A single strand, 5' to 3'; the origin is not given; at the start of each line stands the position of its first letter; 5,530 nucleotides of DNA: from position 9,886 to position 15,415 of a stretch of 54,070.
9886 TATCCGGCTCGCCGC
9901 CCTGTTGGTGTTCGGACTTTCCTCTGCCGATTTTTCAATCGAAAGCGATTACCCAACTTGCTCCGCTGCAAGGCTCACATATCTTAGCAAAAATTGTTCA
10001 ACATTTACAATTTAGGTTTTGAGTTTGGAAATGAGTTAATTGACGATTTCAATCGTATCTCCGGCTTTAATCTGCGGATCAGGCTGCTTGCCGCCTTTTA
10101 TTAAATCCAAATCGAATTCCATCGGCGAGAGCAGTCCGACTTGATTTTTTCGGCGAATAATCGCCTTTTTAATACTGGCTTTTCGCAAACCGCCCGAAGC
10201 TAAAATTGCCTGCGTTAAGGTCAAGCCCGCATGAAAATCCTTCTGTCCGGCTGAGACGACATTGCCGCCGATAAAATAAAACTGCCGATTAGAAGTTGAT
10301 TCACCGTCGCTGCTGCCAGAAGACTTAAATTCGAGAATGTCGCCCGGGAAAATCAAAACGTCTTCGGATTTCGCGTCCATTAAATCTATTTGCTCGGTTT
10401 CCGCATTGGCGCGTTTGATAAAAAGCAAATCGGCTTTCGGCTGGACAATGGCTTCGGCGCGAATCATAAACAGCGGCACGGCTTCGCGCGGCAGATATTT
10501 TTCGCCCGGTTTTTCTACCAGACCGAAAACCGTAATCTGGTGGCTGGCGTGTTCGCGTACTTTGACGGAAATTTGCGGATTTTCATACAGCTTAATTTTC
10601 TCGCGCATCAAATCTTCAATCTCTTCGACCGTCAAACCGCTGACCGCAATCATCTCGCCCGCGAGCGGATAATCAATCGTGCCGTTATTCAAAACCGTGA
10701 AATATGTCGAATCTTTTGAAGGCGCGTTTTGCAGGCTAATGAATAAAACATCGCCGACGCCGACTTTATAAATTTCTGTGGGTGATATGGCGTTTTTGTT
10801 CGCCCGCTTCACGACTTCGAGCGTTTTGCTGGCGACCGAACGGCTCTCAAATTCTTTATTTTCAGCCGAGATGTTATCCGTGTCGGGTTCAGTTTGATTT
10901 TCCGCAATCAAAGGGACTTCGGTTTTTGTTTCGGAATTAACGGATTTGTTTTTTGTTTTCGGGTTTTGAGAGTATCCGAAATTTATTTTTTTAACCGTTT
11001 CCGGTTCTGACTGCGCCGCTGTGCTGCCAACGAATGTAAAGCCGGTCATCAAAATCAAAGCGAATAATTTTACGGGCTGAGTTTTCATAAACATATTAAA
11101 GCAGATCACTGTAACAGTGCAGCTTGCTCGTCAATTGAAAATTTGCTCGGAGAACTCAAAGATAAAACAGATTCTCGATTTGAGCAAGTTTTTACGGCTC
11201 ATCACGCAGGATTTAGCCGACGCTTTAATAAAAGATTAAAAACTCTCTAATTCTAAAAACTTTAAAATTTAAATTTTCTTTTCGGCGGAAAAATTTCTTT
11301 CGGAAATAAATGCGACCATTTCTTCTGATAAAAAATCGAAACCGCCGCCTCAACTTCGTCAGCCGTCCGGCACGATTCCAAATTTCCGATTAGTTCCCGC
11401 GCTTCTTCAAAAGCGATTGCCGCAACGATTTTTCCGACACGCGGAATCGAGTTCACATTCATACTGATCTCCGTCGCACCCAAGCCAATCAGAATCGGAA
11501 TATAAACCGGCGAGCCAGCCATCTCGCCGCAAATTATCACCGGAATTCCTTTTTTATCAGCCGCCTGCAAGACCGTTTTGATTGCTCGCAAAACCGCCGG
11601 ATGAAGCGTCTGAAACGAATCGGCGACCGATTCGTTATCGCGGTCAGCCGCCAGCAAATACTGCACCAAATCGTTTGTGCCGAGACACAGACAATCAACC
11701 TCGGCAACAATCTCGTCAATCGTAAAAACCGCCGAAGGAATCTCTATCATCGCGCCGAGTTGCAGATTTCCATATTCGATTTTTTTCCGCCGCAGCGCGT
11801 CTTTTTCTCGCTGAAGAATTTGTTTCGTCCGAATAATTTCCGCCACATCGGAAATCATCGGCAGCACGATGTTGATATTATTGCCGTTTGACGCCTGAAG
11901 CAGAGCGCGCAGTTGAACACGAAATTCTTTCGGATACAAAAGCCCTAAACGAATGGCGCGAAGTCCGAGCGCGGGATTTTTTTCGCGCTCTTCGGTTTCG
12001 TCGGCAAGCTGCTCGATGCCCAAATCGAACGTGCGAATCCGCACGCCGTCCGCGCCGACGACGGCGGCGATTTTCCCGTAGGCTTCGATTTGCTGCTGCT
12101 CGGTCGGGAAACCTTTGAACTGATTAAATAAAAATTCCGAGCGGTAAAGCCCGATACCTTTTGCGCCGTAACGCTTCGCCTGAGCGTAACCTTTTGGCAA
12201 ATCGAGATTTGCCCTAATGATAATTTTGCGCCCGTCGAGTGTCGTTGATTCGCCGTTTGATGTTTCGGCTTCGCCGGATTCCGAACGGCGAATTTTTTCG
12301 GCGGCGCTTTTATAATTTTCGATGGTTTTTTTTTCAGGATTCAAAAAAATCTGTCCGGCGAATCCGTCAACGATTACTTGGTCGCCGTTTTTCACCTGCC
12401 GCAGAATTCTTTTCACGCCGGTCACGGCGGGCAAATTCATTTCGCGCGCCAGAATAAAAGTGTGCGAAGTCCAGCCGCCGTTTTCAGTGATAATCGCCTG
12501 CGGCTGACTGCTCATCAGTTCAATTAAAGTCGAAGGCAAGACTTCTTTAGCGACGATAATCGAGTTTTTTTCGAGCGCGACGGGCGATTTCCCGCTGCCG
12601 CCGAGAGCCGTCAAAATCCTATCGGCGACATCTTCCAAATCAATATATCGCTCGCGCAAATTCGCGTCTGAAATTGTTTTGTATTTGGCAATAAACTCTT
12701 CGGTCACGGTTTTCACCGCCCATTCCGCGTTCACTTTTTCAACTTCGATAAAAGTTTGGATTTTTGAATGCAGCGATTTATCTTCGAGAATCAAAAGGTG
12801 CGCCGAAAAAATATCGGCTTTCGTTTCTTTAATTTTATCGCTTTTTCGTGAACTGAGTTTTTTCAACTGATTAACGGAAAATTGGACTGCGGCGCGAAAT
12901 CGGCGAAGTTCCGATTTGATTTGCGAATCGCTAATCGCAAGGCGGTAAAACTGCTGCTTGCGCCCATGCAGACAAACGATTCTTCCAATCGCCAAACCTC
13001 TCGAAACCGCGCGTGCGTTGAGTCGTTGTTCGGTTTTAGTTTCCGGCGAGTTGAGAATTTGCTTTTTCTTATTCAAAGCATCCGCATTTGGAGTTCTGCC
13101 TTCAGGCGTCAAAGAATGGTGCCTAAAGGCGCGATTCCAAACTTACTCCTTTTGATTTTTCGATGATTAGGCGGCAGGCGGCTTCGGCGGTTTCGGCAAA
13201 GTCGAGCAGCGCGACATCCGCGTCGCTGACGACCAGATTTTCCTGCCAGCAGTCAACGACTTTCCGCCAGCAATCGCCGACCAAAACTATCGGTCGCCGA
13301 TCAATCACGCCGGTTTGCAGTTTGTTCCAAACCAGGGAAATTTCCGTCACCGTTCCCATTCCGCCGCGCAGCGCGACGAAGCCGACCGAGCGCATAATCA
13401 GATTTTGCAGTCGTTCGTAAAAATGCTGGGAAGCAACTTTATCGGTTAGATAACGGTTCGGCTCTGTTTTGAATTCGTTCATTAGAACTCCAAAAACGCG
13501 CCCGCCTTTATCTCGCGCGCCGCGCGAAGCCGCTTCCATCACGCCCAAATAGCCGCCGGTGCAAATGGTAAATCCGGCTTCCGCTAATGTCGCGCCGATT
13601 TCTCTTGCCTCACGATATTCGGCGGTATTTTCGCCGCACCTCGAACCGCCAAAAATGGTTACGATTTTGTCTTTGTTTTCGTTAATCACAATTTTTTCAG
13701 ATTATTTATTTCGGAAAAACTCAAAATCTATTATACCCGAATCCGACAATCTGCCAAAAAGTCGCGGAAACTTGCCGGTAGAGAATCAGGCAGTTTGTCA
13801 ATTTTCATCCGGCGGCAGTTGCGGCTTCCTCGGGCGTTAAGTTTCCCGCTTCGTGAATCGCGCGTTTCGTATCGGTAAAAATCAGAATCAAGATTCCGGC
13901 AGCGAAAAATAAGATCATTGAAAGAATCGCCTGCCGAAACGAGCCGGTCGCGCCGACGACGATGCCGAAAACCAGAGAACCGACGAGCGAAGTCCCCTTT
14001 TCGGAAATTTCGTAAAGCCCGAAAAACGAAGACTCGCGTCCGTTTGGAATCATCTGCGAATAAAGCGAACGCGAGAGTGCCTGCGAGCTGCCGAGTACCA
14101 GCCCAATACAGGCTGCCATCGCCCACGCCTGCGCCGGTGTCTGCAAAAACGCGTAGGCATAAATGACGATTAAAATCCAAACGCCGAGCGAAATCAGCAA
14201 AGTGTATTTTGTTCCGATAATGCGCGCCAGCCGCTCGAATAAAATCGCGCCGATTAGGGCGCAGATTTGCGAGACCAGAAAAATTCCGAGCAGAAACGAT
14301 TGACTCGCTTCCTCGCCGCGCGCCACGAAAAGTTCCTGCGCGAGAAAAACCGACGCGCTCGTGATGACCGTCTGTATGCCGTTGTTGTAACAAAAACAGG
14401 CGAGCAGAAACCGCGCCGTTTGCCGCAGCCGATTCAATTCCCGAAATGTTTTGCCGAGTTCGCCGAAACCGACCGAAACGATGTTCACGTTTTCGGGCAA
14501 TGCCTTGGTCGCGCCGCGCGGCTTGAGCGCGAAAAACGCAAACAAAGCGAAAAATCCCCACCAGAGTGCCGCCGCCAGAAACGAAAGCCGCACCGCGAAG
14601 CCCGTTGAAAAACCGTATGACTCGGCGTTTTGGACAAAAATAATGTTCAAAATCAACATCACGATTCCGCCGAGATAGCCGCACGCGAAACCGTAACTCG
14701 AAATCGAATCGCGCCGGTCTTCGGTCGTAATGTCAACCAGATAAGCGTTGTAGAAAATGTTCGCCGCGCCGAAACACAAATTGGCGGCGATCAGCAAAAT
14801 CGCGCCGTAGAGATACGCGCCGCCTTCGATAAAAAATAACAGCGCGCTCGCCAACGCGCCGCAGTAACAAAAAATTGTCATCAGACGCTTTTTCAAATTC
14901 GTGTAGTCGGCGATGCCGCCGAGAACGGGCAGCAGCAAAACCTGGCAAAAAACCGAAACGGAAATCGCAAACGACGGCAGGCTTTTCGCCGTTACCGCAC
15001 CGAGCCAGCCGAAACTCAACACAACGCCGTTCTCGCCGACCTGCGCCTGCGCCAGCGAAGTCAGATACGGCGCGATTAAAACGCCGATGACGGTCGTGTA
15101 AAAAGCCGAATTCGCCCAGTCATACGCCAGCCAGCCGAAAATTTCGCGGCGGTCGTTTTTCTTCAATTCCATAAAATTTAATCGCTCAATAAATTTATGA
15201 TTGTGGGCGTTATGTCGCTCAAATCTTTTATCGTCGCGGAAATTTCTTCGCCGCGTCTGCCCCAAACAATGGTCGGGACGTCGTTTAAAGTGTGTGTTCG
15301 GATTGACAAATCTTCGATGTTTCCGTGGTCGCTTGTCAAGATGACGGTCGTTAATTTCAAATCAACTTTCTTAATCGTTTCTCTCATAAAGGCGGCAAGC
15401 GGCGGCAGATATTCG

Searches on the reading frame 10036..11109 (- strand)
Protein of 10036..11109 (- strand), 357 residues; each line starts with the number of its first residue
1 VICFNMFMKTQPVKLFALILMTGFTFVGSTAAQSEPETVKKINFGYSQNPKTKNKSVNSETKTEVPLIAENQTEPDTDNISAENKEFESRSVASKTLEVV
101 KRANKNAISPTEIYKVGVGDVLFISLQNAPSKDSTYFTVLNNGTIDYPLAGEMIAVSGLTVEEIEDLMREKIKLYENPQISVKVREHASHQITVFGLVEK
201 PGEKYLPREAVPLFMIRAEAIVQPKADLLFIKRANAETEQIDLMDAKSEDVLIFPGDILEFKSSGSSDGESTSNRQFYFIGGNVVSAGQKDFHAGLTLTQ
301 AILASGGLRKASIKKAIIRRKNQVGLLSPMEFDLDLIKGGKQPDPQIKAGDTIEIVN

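Call 95: search_protein_families(library=pfam, proteins=[window:10036-11109:-], max_evalue=0.00001)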
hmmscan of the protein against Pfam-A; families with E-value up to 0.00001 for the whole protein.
window:10036-11109:- (357 aa): 1 family
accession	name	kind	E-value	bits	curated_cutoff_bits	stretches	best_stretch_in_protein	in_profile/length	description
PF02563.21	Poly_export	-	2.6e-16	60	28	1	112-184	5-76/77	Polysaccharide biosynthesis/export protein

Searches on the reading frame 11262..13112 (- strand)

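Call 94: search_protein_families(library=pfam, proteins=[window:11262-13112:-], max_evalue=0.00001)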
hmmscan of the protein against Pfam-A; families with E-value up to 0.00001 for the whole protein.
window:11262-13112:- (616 aa): 4 families
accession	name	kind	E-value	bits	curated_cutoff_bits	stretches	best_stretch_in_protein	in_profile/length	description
PF02896.24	PEP-utilizers_C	-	5.4e-89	298.7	22.8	1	282-566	5-291/293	PEP-utilising enzyme, PEP-binding domain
PF05524.18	PEP-utilisers_N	-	2.3e-27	96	24.4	1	34-155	3-121/121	PEP-utilising enzyme, N-terminal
PF00391.29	PEP-utilizers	-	1.4e-20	73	23.1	1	181-253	2-72/72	PEP-utilising enzyme, mobile domain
PF03328.21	HpcH_HpaI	-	1e-07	31.9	25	1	413-524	86-186/221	HpcH/HpaI aldolase/citrate lyase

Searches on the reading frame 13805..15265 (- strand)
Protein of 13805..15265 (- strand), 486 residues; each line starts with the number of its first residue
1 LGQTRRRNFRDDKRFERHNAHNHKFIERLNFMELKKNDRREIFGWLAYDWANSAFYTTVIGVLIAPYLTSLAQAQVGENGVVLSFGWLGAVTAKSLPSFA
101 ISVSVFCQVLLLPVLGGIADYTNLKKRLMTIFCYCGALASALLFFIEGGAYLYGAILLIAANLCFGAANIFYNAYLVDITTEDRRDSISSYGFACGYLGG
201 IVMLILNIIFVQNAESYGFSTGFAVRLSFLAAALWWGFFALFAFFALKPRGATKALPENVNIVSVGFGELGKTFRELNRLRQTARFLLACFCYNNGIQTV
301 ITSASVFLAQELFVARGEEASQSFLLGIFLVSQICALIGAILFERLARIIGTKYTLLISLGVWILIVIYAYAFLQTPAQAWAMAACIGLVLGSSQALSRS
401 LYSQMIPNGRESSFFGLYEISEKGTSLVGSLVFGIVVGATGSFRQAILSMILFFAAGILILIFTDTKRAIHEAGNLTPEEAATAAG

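Call 94: search_protein_families(library=pfam, proteins=[window:13805-15265:-], max_evalue=0.00001)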
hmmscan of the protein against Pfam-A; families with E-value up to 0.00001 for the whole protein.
window:13805-15265:- (486 aa): 2 families
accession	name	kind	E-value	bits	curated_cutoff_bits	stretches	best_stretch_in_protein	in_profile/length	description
PF11700.14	ATG22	-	4.8e-89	299.7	24.1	1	38-473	2-481/482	Vacuole effluxer Atg22 like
PF07690.21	MFS_1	-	3.7e-18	66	33.4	2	77-419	28-336/347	Major Facilitator Superfamily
